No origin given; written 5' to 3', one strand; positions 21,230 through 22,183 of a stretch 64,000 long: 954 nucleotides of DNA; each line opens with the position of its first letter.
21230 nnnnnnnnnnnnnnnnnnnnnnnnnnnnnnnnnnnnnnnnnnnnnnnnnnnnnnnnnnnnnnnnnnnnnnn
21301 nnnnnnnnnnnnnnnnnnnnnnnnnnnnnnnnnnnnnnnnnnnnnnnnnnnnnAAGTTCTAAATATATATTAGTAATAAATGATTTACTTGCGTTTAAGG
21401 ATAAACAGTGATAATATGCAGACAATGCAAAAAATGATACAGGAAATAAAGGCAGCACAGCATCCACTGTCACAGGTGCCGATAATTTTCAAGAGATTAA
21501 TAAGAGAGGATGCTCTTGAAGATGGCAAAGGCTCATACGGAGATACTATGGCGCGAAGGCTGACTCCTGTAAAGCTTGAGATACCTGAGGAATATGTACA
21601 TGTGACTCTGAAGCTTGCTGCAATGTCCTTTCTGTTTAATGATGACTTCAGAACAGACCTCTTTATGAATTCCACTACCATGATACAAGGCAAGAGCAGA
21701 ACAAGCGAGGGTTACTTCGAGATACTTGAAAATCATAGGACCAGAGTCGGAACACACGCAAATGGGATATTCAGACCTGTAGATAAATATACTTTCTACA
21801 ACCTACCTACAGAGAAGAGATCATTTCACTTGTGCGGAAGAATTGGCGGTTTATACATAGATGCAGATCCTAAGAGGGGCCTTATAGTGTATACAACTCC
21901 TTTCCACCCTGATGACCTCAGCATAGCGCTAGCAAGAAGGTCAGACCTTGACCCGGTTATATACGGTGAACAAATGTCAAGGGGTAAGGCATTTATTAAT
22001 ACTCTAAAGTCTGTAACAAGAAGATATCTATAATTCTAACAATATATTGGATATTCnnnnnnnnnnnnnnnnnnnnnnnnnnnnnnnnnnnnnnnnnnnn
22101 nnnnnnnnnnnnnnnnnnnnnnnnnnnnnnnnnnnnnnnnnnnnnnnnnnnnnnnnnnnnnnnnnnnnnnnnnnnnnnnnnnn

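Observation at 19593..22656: Orphan five-gene cluster: two bactofilin-like beta-solenoid proteins plus two 'LPxxR' family proteins (module copy 1)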

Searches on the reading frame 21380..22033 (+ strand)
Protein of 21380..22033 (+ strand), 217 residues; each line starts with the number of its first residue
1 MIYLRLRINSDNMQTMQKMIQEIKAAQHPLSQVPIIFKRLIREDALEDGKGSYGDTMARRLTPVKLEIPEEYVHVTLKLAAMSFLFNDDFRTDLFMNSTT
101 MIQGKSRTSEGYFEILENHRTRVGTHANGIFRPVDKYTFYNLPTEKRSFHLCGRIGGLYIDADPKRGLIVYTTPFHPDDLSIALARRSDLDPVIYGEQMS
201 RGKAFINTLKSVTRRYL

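Call 4: search_protein_families(library=pfam, proteins=[window:21380-22033:+], max_evalue=1)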
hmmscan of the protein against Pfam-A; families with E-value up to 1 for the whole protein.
window:21380-22033:+ (217 aa): 1 family
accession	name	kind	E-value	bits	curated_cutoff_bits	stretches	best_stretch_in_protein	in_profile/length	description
PF09808.14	SNAPC1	-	0.067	13.7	23.8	1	5-46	90-129/191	Small nuclear RNA activating complex (SNAPc), subunit 1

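Call 9: find_homologous_proteins(query=A1, max_evalue=0.001)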
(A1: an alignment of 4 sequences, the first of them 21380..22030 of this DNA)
Query A1 (4 sequences) (217 aa, profile of the alignment): 19 proteins with E <= 0.001 among 1613 candidates.
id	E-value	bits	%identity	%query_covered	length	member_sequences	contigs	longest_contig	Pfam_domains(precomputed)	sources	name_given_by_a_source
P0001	1.1e-68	249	26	49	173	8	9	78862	-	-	-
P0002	1.3e-64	235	100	100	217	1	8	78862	-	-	-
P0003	8.1e-64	233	29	43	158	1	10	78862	-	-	-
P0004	1.9e-60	222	24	45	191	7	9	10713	-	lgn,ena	-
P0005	2.2e-59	218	32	41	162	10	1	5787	-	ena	-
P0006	3.8e-54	201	24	45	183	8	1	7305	-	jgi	jgi:hypothetical protein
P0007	2.2e-51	192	83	92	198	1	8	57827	-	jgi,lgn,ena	jgi:hypothetical protein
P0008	2.3e-51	192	80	96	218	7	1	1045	-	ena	-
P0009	3.7e-50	188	27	40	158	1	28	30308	-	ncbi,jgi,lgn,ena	jgi:hypothetical protein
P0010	2.8e-40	156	67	94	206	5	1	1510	-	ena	-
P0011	3.3e-39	153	26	53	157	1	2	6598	-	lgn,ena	-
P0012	1.0e-37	148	64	94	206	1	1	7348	-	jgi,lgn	-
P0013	7.7e-37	145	64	94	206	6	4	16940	-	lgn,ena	-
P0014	2.6e-35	140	65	91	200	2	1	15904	-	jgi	jgi:hypothetical protein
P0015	1.9e-34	137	64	94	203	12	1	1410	-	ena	-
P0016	8.9e-33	132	62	93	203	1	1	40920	-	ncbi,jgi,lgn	-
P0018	5.2e-17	80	47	76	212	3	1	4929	-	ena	-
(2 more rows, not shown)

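Call 13: find_encoding_contigs(protein=P0002, flank=6000, max_places=8)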
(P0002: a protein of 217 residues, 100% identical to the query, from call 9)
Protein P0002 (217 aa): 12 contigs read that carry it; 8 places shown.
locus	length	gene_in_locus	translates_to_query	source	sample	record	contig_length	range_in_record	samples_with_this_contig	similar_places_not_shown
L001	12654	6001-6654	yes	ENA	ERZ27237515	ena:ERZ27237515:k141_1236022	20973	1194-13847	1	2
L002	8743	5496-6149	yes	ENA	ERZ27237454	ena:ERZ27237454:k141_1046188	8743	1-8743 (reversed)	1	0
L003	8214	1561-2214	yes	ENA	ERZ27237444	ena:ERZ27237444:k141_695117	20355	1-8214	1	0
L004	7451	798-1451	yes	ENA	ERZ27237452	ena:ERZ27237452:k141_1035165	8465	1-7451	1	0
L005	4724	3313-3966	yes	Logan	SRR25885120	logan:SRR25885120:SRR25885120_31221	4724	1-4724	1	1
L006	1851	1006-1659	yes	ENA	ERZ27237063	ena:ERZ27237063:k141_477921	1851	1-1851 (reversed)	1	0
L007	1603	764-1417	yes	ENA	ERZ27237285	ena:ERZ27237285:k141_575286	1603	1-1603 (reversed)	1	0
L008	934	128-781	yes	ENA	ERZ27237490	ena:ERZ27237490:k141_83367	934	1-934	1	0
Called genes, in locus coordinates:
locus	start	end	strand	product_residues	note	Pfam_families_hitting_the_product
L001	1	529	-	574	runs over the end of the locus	?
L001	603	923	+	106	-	PF03819:MazG, PF12643:MazG-like (faint)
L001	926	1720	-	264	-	-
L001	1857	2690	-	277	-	PF25231:DUF7847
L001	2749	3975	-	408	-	PF07690:MFS_1, PF12832:MFS_1_like, PF07690:MFS_1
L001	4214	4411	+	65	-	-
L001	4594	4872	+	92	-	-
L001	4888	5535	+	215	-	-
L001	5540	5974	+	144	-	PF04519:Bactofilin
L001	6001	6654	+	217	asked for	-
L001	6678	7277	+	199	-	-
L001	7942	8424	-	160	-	-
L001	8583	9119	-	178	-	PF05433:Rick_17kDa_Anti, PF13488:Gly-zipper_Omp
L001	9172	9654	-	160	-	-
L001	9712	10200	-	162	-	-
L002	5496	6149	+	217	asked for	-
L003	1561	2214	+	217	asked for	-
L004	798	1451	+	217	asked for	-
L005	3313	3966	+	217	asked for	-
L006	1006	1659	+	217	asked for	-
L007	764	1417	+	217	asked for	-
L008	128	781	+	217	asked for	-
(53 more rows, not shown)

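Call 14: find_encoding_contigs(protein=P0016, flank=8000, max_places=3)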
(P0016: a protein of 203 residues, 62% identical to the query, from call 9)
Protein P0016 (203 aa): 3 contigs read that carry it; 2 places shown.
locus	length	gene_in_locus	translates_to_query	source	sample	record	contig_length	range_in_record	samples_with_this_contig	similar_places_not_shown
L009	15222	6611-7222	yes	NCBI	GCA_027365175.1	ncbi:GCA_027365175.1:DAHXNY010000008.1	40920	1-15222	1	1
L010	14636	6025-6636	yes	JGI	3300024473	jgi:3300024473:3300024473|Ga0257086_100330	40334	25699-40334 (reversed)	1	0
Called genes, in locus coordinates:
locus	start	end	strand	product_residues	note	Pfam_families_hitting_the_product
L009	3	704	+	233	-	?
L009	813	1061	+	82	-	-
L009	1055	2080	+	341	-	PF13353:Fer4_12 (weak), PF04055:Radical_SAM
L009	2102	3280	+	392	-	PF00675:Peptidase_M16, PF05193:Peptidase_M16_C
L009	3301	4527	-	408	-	PF07690:MFS_1, PF12832:MFS_1_like, PF07690:MFS_1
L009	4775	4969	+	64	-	-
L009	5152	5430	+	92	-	-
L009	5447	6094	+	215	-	-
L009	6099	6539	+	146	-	PF04519:Bactofilin (weak)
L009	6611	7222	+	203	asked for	-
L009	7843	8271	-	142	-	-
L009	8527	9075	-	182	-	PF13441:Gly-zipper_YMGG (weak), PF05433:Rick_17kDa_Anti (weak), PF13488:Gly-zipper_Omp (weak)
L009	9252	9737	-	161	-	-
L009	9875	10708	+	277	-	PF00800:PDT, PF01842:ACT (weak)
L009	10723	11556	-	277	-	-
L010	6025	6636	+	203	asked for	-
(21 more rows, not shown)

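Call 15: find_encoding_contigs(protein=P0018, flank=8000, max_places=3)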
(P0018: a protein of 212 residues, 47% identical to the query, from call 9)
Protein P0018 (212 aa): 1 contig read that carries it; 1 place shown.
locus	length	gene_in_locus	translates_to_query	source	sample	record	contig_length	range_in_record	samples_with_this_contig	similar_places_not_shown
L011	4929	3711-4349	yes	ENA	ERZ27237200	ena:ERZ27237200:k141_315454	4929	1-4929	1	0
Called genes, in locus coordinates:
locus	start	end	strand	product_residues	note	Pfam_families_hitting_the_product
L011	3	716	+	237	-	?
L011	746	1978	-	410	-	PF05977:MFS_3 (weak), PF07690:MFS_1, PF12832:MFS_1_like, PF07690:MFS_1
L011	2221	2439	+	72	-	-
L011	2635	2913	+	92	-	-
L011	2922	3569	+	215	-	-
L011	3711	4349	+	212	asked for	-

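Call 16: find_encoding_contigs(protein=P0013, flank=8000, max_places=3)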
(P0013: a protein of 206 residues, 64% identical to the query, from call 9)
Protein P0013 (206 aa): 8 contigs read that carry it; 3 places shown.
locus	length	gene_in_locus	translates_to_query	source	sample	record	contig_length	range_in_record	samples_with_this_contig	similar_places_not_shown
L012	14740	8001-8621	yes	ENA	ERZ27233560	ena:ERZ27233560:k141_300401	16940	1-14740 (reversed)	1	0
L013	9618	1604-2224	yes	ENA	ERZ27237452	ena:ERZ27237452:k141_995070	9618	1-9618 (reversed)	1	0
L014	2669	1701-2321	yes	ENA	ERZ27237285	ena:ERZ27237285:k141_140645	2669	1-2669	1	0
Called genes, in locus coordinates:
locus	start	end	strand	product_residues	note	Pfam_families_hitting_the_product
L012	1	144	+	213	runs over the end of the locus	PF00730:HhH-GPD, PF00633:HHH (weak)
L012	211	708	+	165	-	-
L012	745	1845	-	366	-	PF04406:TP6A_N, PF20768:Topo_VI_alpha, PF21180:TOP6A-Spo11_Toprim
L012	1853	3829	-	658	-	PF00493:MCM (faint), PF01078:Mg_chelatase, PF13654:AAA_32 (weak), PF00158:Sigma54_activat, PF07728:AAA_5 (weak), PF20436:LonB_AAA-LID (weak), PF05362:Lon_C, PF13541:ChlI, +6 more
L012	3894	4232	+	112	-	PF03819:MazG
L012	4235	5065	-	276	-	PF10110:GPDPase_memb (weak)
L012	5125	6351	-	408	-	PF05977:MFS_3 (faint), PF07690:MFS_1, PF12832:MFS_1_like (weak), PF07690:MFS_1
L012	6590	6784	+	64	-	-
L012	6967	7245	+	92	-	-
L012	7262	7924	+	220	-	-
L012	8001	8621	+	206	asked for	-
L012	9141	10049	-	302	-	-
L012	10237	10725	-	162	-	-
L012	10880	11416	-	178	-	PF05433:Rick_17kDa_Anti, PF13488:Gly-zipper_Omp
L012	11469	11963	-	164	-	-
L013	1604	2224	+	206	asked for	-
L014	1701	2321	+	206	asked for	-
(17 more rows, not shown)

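Call 19: search_solved_structures(query=A3, max_evalue=10)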
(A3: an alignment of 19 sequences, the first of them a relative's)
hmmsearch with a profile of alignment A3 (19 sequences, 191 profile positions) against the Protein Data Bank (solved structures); distinct sequences matched with E-value up to 10: 1.
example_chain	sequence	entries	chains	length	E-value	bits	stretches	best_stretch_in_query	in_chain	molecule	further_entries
5u0p_N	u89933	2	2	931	2.3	10.9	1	53-79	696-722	Mediator complex subunit 14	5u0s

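Call 26: search_protein_families(library=pfam, alignment_id=A3, max_evalue=1)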
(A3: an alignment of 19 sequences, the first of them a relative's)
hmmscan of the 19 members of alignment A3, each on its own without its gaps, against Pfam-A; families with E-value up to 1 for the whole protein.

A. member 1, P0002 (217 aa): 1 family
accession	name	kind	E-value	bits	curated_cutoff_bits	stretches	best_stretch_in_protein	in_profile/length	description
PF09808.14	SNAPC1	-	0.067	13.7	23.8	1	5-46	90-129/191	Small nuclear RNA activating complex (SNAPc), subunit 1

B. families by the number of members that match (of 19 scanned): 5 families
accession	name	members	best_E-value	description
PF17278.7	DUF5343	2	0.082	Family of unknown function (DUF5343)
PF04314.18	PCuAC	2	0.17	Copper chaperone PCu(A)C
PF04735.17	Baculo_helicase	1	0.0065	Baculovirus DNA helicase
PF09808.14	SNAPC1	1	0.067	Small nuclear RNA activating complex (SNAPc), subunit 1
PF19026.7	UBA_HYPK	1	0.12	HYPK UBA domain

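Call 27: search_protein_families(library=ncbifam, proteins=[window:21380-22033:+], max_evalue=1)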
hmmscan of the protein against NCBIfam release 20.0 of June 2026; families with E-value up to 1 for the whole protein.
window:21380-22033:+ (217 aa): 1 family
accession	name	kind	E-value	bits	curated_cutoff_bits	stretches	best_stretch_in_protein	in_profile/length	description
NF041433.1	UmoA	subfamily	0.071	12.8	200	1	88-125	122-159/178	UmoA family flagellar biogenesis regulator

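Call 28: predict_structure(alignment_id=A3)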
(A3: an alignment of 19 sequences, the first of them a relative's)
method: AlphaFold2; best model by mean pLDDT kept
length: 217 residues; sequences in the alignment: 19
mean_pLDDT: 57.4   pTM: 0.47
mean pLDDT of the five models: 57.4, 55.3, 53.9, 49.4, 41.3
residues with pLDDT >= 90: 0; 70-90: 47; 50-70: 93; < 50: 77
segments of 3 or more residues with pLDDT < 50: 1-8, 44-48, 99-108, 119-128, 151-166, 172-175, 197-217
pLDDT, mean of each block of 10 residues (from residue 1): 46 61 62 77 53 53 63 70 70 58 40 62 47 73 61 41 48 52 79 61 45 34
secondary structure, 60 per line:
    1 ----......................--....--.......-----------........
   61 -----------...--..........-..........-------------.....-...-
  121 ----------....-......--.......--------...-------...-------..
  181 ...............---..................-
elements in order: H5-26 H29-32 E35-41 H53-60 E72-74 H77-86 H88-97 E111-115 E131-134 H136-141 E147-150 E159-161 E169-171 E179-186 H187-195 H199-216

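Call 29: search_protein_representatives(alignment_id=A3)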
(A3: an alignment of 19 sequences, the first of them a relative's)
Query: 19 sequences, 191 profile positions. Proteins with E-value up to 0.001 (for the whole library): 106; up to 1e-10: 57; up to 1e-30: 5. The best 106 are listed.
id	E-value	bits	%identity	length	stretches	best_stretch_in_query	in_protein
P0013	1.0e-82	292.7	-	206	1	2-191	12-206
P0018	1.0e-62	227.4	-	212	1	3-190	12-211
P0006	7.4e-58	211.5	-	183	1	8-190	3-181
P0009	1.2e-48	181.5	-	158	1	16-156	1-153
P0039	8.8e-32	126.5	-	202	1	27-155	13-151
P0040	1.8e-28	115.7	-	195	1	27-148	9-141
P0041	1.7e-26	109.2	-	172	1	16-158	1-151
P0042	2.4e-26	108.7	-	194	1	26-188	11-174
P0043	4.7e-25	104.5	-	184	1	19-146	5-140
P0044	1.8e-24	102.6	-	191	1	21-190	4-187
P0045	1.1e-23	100.0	-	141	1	21-133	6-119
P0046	1.0e-21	93.6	-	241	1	31-129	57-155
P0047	1.4e-21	93.2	-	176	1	32-153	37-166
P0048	1.5e-21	93.1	-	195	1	26-156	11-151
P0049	2.0e-21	92.7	-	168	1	27-147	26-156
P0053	1.1e-19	87.0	-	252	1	25-147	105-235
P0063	4.4e-16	75.3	-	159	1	18-148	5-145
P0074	1.3e-14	70.5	-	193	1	29-149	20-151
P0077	2.6e-14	69.5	-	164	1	25-147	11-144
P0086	1.3e-11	60.7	-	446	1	53-146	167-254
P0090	7.3e-11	58.3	-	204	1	21-146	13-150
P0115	7.6e-07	45.1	-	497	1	43-148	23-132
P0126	2.9e-05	40.0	-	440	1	24-140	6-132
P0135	2.5e-04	36.9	-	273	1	26-123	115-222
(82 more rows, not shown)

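Call 32: fold_search(model_id=the predicted structure, library=pdb)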
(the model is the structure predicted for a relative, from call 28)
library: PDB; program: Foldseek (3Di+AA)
matches with E <= 10: 35; with E <= 0.001: 0
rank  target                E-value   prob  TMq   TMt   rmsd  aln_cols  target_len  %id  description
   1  7t4u_B                2.3e+00  0.02  0.13  0.07  13.8       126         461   10  Crystal Structure of cGMP-dependent Protein Kinase (released 2023-06-14)
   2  6gyo_A                2.7e+00  0.01  0.13  0.07  14.1       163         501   11  Structure of human HCN4 hyperpolarization-activated cyclic nucleotide-gated ion channel in complex with cAMP (released 2019-05-01)
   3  4d7s_A                2.9e+00  0.02  0.14  0.15  13.8       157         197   13  Structure of the SthK Carboxy-Terminal Region in complex with cGMP (released 2015-02-11)
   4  4d7s_B                3.3e+00  0.01  0.11  0.12  14.6       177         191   12  Structure of the SthK Carboxy-Terminal Region in complex with cGMP (released 2015-02-11)
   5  8io4_A                3.3e+00  0.01  0.09  0.06  12.2       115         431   10  Herg1a-herg1b open state (released 2024-03-13)
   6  4ku8_A                3.5e+00  0.02  0.12  0.17  14.0       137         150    9  Structures of PKGI Reveal a cGMP-Selective Activation Mechanism (released 2014-01-15)
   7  7o4h_D                3.5e+00  0.01  0.11  0.07  12.5       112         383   10  The structure of the native CNGA1/CNGB1 CNG channel from retinal rods (released 2022-01-12)
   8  7eme_B                4.5e+00  0.02  0.09  0.06   8.5        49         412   14  Putative Leptospira interrogans recombinant L-amino acid oxidase (released 2021-08-18)
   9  7tj6_A                4.5e+00  0.01  0.13  0.09  13.8       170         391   10  SthK open state, cAMP-bound in the presence of POPA (released 2022-10-26)
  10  3u0z_A                5.2e+00  0.01  0.15  0.16  14.3       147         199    9  Tetramerization dynamics of the C-terminus underlies isoform-specific cAMP-gating in HCN channels (released 2011-10-26)
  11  3e5q_C                5.2e+00  0.01  0.14  0.15  13.1       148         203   14  Unbound Oxidised CprK (released 2008-09-30)
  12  3gyd_A                5.5e+00  0.01  0.17  0.19  12.8       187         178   11  Crystal structure of a cyclic nucleotide-binding domain (mfla_1926) from methylobacillus flagellatus kt at 1.79 A reso (released 2009-04-21)
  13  8evb_C                6.2e+00  0.01  0.13  0.07  15.0       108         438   10  Cryo-EM structure of cGMP bound truncated human CNGA3/CNGB3 channel in lipid nanodisc, pre-open state (released 2023-08-09)
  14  7n16_A                6.2e+00  0.01  0.13  0.07  14.3       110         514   10  Structure of TAX-4_R421W apo closed state (released 2022-03-16)
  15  3gyd_B                6.6e+00  0.01  0.15  0.17  11.4       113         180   14  Crystal structure of a cyclic nucleotide-binding domain (mfla_1926) from methylobacillus flagellatus kt at 1.79 A reso (released 2009-04-21)
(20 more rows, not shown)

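Call 35: search_protein_families(library=pfam, alignment_id=A5, max_evalue=0.1)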
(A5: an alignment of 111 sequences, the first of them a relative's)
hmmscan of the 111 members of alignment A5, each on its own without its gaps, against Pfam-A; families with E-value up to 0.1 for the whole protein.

A. member 1, P0001 (173 aa): 0 families

B. families by the number of members that match (of 111 scanned): 15 families
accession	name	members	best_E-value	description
PF04735.17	Baculo_helicase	1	0.0065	Baculovirus DNA helicase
PF13133.11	DUF3949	1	0.012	Protein of unknown function (DUF3949)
PF24056.1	zf-C2H2_ZFHX3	1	0.028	Zinc finger homeobox protein 3-like, C2H2 type zinc-finger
PF15526.11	Ntox21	1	0.031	Novel toxin 21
PF11950.13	DUF3467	1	0.032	Protein of unknown function (DUF3467)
PF02156.21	Glyco_hydro_26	1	0.047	Glycosyl hydrolase family 26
PF10396.14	TrmE_N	1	0.047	GTP-binding protein TrmE N-terminus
PF22223.1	ATR1_N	1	0.064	ATR1 N-terminal domain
PF19923.4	DUF6386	1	0.064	Family of unknown function (DUF6386)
PF14502.12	HTH_41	1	0.065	Helix-turn-helix domain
PF09808.14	SNAPC1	1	0.067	Small nuclear RNA activating complex (SNAPc), subunit 1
PF06202.20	GDE_C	1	0.068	Amylo-alpha-1,6-glucosidase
PF18306.6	LDcluster4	1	0.076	SLOG cluster4 family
PF09635.15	MetRS-N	1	0.078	MetRS-N binding domain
PF17278.7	DUF5343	1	0.082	Family of unknown function (DUF5343)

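Call 36: search_solved_structures(query=A5, max_evalue=10, show_alignments=2)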
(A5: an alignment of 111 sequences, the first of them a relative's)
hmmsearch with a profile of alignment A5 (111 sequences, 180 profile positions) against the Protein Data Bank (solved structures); distinct sequences matched with E-value up to 10: 0.

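Call 40: find_encoding_contigs(protein=P0044, flank=8000, max_places=3)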
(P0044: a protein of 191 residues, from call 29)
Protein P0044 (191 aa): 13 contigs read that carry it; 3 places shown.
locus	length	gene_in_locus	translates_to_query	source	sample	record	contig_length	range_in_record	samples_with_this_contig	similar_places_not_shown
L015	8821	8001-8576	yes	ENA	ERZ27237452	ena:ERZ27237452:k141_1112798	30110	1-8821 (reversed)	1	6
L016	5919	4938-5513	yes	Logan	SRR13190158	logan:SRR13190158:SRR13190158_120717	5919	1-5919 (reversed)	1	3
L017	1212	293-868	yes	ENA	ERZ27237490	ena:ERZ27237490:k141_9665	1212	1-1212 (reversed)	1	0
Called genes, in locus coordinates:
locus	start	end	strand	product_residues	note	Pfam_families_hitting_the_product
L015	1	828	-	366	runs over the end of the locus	PF04406:TP6A_N, PF20768:Topo_VI_alpha (weak), PF21180:TOP6A-Spo11_Toprim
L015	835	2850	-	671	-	PF00493:MCM (faint), PF01078:Mg_chelatase, PF13654:AAA_32 (weak), PF00158:Sigma54_activat, PF07728:AAA_5 (weak), PF20436:LonB_AAA-LID (weak), PF05362:Lon_C, PF13541:ChlI (weak), +6 more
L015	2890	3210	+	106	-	PF03819:MazG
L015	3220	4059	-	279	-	PF10110:GPDPase_memb (faint), PF25231:DUF7847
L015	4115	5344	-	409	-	PF07690:MFS_1, PF12832:MFS_1_like, PF07690:MFS_1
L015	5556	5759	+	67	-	-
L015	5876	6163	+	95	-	-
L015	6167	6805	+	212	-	-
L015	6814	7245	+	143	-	-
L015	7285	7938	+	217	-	-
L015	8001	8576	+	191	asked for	-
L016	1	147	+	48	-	?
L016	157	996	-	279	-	PF10110:GPDPase_memb (faint), PF25231:DUF7847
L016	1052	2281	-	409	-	PF07690:MFS_1, PF12832:MFS_1_like, PF07690:MFS_1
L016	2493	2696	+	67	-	-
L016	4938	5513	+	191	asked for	-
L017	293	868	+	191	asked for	-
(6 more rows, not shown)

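Call 41: predict_structure(alignment_id=A5)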
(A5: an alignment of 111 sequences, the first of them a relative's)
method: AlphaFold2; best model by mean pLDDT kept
length: 173 residues; sequences in the alignment: 111
mean_pLDDT: 88.1   pTM: 0.79
mean pLDDT of the five models: 88.1, 87.8, 87.4, 87.0, 86.9
residues with pLDDT >= 90: 118; 70-90: 28; 50-70: 23; < 50: 4
segments of 3 or more residues with pLDDT < 50: 1-3
pLDDT, mean of each block of 10 residues (from residue 1): 53 91 97 97 96 96 97 97 98 96 96 90 88 95 82 70 66 67
secondary structure, 60 per line:
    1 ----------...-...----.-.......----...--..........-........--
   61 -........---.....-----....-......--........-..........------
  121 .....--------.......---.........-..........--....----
elements in order: E15-17 H24-30 E35-37 H40-49 H51-58 E62-69 E73-77 E83-86 H88-93 E99-103 E105-114 E121-125 E134-140 H144-152 H154-163 H166-169
